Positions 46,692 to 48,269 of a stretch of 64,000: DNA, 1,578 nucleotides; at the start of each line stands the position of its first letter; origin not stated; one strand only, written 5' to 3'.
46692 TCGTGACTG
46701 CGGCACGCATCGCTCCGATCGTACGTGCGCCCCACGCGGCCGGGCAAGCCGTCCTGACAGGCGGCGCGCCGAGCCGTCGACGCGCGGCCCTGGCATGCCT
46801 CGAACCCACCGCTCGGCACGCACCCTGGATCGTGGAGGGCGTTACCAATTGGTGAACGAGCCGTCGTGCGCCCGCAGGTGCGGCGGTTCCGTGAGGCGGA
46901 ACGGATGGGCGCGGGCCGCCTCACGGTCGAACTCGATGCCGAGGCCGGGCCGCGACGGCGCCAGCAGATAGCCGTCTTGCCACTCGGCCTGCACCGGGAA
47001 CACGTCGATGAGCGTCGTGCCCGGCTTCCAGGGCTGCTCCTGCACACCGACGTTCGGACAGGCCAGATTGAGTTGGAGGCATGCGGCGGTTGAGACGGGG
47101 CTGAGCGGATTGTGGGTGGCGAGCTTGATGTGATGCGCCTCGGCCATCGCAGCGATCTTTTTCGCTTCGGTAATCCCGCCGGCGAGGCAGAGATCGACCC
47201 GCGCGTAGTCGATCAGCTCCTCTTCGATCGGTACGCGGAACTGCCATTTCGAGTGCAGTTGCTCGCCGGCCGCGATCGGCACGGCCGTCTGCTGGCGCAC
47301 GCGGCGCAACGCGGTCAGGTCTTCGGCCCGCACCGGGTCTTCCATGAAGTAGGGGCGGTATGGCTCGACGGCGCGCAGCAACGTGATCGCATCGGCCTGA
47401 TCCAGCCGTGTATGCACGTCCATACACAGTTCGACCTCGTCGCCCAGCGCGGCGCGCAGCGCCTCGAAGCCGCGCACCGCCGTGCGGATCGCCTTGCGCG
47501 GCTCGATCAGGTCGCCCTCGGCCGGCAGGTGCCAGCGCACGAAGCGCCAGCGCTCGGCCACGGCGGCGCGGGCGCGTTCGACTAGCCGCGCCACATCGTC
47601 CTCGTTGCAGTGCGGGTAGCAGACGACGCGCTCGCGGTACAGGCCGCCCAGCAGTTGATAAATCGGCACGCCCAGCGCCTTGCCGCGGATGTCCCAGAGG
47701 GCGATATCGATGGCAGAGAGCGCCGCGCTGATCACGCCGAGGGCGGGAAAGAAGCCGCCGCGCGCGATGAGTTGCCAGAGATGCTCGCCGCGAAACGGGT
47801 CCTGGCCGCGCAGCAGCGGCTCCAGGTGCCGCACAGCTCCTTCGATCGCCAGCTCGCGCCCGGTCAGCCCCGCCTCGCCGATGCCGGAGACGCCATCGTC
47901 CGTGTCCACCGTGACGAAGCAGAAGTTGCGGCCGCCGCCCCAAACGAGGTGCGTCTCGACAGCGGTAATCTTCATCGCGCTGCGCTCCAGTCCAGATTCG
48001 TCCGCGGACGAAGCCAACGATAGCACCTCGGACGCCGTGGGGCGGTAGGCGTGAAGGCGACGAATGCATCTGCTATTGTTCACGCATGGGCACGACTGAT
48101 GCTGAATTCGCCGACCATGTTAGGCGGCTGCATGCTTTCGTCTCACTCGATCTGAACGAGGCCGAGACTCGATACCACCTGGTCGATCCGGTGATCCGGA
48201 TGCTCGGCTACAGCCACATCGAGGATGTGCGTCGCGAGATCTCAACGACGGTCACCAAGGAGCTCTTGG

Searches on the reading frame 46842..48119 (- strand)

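Call 37: search_protein_families(library=pfam, proteins=[window:46842-48119:-], max_evalue=0.00001)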
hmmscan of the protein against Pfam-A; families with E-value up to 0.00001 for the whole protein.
window:46842-48119:- (425 aa): 2 families
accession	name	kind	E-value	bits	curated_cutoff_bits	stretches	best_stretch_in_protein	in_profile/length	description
PF13378.12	MR_MLE_C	-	5.2e-58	196.8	29.4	1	179-401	2-219/219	Enolase C-terminal domain-like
PF02746.21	MR_MLE_N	-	1.8e-21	77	22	1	65-158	27-117/117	Mandelate racemase / muconate lactonizing enzyme, N-terminal domain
